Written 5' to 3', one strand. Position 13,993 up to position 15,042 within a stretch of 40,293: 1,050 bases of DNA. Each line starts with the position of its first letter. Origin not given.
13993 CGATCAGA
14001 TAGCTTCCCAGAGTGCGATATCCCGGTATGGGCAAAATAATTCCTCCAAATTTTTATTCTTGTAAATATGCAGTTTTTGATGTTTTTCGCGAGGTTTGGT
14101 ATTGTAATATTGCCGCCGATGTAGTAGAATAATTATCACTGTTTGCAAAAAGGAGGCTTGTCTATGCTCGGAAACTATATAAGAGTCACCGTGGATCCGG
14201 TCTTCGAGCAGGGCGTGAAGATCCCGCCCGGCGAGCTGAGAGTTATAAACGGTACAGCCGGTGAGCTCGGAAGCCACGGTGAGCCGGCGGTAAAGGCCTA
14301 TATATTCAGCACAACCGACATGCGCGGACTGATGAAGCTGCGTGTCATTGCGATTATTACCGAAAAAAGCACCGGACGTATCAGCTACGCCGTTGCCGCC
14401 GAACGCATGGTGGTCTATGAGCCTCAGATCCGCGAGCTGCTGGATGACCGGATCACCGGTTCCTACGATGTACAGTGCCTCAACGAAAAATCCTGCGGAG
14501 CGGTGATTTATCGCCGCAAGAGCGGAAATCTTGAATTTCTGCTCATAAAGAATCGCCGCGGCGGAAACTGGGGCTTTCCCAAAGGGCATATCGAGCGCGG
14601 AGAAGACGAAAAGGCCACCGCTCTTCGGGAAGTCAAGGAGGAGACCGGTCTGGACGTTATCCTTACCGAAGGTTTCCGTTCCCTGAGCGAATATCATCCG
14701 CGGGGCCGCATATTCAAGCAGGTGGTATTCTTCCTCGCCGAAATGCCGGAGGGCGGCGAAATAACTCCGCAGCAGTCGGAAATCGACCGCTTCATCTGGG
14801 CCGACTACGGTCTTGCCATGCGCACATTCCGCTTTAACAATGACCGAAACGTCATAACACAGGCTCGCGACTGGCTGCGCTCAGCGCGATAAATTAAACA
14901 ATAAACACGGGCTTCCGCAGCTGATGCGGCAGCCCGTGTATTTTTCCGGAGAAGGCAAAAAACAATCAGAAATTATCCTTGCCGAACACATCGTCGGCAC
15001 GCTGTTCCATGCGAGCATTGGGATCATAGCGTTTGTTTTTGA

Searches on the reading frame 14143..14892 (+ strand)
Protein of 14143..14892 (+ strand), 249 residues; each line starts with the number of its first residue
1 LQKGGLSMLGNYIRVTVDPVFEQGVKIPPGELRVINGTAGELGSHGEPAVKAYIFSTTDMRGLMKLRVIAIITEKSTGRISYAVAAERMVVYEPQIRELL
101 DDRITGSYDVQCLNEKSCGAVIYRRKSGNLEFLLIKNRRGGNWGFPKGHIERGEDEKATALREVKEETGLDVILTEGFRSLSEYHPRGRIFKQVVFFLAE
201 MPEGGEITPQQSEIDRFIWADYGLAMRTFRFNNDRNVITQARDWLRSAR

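Call 27: search_protein_families(library=pfam, proteins=[window:14143-14892:+], max_evalue=0.001)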
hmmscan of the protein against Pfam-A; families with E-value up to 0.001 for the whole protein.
window:14143-14892:+ (249 aa): 1 family
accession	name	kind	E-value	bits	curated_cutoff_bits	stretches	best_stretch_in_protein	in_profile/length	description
PF00293.34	NUDIX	-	1e-16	61.6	21.1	1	118-235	6-128/134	NUDIX domain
